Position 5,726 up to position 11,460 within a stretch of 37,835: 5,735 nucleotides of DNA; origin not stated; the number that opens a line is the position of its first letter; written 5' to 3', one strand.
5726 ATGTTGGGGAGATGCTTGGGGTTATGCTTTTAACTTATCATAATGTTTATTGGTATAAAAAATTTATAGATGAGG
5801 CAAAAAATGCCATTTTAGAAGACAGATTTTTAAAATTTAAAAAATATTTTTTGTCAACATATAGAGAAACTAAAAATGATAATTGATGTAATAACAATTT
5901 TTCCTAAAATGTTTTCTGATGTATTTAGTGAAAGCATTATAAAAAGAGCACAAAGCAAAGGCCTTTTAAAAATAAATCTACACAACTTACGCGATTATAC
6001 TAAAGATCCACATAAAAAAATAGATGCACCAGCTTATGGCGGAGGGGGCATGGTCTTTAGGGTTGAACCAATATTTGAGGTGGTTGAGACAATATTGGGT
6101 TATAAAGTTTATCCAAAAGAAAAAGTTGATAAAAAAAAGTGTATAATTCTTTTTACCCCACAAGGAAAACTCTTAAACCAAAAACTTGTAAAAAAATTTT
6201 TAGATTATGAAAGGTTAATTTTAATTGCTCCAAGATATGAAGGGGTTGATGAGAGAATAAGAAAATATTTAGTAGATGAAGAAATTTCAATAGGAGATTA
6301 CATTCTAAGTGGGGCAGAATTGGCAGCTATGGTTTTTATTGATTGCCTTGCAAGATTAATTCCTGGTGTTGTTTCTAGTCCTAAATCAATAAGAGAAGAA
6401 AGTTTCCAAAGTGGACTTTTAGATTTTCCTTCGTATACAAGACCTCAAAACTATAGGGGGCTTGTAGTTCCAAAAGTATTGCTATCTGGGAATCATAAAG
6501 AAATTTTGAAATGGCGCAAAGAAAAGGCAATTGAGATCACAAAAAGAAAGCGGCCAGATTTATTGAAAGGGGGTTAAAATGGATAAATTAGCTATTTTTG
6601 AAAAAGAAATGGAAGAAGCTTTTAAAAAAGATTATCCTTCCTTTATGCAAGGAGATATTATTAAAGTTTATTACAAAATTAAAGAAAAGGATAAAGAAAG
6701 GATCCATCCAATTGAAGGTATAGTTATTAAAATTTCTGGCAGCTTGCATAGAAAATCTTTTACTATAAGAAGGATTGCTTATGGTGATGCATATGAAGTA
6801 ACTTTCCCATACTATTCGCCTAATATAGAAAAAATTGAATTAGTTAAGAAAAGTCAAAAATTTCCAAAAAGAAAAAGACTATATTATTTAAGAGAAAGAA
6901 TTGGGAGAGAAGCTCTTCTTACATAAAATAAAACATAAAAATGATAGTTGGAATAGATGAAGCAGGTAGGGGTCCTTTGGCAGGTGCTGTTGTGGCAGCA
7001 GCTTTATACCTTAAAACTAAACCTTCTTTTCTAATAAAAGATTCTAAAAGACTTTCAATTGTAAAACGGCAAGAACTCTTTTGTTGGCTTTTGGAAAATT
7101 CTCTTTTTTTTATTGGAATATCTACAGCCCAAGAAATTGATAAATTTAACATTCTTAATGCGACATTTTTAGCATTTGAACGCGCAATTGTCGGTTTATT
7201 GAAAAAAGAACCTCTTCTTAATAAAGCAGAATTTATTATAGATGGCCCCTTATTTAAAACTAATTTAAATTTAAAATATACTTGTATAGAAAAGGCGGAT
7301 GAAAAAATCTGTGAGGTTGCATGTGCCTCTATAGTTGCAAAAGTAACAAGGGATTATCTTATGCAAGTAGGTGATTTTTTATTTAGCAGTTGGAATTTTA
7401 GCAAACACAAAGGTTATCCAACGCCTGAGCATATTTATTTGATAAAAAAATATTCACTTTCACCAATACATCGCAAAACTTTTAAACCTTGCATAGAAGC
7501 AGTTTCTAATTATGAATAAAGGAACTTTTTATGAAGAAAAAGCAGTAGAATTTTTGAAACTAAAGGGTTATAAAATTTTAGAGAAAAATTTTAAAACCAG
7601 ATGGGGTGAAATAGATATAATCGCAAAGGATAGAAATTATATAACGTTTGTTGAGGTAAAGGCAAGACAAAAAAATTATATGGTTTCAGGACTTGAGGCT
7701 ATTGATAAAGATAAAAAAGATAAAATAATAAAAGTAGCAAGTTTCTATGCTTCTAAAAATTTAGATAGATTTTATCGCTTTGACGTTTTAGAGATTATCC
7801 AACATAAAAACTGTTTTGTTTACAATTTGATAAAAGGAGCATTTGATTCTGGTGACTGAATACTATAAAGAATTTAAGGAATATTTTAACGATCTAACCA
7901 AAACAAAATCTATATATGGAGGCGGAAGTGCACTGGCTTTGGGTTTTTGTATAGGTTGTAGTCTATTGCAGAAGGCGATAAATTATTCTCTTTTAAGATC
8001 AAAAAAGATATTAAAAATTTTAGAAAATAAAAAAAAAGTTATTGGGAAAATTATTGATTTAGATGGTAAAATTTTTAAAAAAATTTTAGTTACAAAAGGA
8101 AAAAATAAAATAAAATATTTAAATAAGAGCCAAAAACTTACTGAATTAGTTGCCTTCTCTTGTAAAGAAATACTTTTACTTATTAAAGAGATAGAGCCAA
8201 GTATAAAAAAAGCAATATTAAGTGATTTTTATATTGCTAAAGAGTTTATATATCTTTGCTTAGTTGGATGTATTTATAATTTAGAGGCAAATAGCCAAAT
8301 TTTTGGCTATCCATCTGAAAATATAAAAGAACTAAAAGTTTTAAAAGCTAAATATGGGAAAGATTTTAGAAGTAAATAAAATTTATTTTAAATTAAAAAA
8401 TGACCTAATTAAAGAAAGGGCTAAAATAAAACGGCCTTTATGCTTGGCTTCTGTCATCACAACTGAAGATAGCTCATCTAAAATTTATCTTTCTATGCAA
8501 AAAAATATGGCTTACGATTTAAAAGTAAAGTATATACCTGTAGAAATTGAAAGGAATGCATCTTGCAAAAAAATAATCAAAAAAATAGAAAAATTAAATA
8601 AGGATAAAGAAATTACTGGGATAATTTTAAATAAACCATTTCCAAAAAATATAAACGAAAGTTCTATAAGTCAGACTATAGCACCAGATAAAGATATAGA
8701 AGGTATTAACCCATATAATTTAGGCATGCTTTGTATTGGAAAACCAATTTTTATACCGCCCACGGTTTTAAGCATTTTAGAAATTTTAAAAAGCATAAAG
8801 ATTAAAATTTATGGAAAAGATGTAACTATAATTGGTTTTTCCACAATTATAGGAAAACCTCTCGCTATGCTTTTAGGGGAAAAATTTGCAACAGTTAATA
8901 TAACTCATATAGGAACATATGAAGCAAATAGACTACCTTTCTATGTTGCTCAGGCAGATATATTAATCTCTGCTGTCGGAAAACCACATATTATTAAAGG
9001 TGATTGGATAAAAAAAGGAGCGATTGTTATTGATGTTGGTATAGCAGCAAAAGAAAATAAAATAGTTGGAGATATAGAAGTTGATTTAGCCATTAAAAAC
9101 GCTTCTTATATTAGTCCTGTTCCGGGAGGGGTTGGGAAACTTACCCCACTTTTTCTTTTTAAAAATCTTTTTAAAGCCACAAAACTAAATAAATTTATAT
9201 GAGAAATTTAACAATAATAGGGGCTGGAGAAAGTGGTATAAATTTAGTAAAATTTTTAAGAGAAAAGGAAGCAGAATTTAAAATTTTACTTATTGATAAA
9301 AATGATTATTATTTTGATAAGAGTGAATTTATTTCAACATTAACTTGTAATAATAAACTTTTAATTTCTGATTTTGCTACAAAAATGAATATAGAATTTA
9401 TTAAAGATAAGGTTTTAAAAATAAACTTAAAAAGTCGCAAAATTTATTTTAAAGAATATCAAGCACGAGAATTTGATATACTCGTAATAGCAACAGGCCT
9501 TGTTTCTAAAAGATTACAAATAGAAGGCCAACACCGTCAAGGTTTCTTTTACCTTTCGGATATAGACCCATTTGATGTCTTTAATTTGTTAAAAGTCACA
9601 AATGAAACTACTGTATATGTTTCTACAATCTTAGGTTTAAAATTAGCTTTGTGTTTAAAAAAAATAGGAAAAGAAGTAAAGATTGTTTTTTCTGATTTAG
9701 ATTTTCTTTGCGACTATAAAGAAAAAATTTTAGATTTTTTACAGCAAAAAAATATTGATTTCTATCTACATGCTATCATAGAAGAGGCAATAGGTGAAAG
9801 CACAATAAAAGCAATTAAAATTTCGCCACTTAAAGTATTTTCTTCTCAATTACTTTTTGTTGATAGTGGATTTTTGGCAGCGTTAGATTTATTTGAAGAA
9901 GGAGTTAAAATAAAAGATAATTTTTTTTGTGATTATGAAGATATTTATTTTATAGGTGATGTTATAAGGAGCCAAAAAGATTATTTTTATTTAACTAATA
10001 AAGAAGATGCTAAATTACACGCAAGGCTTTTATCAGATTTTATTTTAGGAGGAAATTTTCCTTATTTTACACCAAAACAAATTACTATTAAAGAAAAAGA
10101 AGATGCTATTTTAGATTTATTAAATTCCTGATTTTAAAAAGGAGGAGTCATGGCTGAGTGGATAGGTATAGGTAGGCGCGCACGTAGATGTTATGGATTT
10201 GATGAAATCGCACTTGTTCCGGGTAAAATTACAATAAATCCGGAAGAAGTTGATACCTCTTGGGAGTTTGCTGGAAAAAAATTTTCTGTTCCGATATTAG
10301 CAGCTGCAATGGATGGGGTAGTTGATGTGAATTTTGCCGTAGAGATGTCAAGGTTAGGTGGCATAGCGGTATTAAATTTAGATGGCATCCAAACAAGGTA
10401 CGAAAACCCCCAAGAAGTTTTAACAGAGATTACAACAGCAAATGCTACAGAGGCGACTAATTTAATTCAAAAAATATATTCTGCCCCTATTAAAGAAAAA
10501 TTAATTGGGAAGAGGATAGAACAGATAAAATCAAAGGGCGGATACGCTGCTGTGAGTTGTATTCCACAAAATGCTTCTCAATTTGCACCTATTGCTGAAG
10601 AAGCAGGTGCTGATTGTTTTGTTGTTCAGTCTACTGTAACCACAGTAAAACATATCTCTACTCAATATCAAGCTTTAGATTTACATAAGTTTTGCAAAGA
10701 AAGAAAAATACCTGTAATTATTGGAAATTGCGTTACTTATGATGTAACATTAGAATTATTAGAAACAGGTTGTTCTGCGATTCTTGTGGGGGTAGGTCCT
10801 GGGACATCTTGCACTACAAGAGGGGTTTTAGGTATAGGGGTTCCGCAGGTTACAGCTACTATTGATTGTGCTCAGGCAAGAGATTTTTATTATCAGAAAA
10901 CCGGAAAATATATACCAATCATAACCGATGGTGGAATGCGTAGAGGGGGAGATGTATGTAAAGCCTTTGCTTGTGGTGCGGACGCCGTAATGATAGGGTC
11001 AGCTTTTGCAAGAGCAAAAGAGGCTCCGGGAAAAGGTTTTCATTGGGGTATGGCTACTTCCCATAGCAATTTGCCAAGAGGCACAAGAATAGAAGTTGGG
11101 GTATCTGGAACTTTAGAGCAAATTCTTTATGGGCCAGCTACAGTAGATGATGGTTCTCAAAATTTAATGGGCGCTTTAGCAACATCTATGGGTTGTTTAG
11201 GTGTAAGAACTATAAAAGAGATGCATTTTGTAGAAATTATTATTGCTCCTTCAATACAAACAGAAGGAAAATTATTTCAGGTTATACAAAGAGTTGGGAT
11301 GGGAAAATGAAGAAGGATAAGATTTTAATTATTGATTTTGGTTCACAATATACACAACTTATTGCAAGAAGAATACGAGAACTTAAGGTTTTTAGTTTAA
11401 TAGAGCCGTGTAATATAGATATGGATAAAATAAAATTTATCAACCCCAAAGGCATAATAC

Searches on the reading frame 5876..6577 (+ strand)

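Call 50: search_protein_families(library=pfam, proteins=[window:5876-6577:+], max_evalue=0.00001)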
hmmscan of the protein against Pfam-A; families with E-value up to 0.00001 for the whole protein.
window:5876-6577:+ (233 aa): 1 family
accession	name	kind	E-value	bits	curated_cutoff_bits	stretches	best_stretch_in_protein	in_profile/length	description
PF01746.26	tRNA_m1G_MT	-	1.1e-52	179.1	27.3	1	23-227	2-195/195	tRNA (Guanine-1)-methyltransferase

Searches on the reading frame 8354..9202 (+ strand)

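Call 50: search_protein_families(library=pfam, proteins=[window:8354-9202:+], max_evalue=0.00001)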
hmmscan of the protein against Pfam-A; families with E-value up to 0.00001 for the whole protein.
window:8354-9202:+ (282 aa): 2 families
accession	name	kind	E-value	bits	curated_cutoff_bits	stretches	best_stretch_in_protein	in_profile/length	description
PF02882.25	THF_DHG_CYH_C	-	3.3e-51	173.2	27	1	119-278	1-158/160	Tetrahydrofolate dehydrogenase/cyclohydrolase, NAD(P)-binding domain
PF00763.28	THF_DHG_CYH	-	1.3e-20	74.2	32.8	1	10-116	10-115/115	Tetrahydrofolate dehydrogenase/cyclohydrolase, catalytic domain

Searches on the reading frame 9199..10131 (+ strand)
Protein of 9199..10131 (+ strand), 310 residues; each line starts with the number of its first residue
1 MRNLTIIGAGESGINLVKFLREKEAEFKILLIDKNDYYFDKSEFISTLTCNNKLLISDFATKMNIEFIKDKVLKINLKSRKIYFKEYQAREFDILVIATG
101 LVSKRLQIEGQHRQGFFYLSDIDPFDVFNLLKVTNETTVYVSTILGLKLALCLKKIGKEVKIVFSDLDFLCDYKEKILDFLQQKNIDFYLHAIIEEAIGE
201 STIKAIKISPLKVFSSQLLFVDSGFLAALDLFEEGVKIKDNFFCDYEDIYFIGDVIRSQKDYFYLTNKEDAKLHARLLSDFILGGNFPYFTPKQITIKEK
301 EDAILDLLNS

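Call 50: search_protein_families(library=pfam, proteins=[window:9199-10131:+], max_evalue=0.00001)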
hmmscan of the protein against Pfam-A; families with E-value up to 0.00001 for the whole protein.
window:9199-10131:+ (310 aa): 2 families
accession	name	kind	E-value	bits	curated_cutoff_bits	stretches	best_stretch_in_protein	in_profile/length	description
PF07992.20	Pyr_redox_2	-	1.5e-19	71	26.1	1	4-256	3-277/291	Pyridine nucleotide-disulphide oxidoreductase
PF00070.33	Pyr_redox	-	1e-05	26.4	22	0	145-207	10-78/82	Pyridine nucleotide-disulphide oxidoreductase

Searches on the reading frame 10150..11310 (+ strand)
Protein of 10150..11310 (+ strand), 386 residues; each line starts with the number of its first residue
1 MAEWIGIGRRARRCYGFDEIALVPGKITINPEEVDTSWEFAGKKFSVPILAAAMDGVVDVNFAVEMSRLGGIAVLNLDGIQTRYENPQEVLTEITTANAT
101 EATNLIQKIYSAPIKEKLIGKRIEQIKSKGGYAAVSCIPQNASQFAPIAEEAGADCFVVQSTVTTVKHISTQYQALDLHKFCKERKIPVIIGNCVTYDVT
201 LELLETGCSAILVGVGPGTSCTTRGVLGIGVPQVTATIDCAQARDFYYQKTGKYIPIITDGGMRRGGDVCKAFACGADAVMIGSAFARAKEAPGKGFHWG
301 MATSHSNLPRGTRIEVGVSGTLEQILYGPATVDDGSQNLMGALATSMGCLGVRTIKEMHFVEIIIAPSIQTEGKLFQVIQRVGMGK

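Call 50: search_protein_families(library=pfam, proteins=[window:10150-11310:+], max_evalue=0.00001)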
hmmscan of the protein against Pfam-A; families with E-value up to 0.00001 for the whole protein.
window:10150-11310:+ (386 aa): 5 families
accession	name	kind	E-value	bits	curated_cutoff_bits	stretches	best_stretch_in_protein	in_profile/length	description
PF00478.31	IMPDH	-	4.6e-51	174.3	25.6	1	15-359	2-326/345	IMP dehydrogenase / GMP reductase domain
PF01070.24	FMN_dh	-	7.5e-17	61.8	24.9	1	161-294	193-313/350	FMN-dependent dehydrogenase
PF03060.21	NMO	-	8.2e-08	32.4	28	1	245-298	193-237/331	Nitronate monooxygenase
PF05690.20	ThiG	-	7.2e-07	29.2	23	0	254-292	175-213/247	Thiazole biosynthesis protein ThiG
PF01645.23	Glu_synthase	-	4.6e-06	26.5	20.4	1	177-285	197-306/369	Conserved region in glutamate synthase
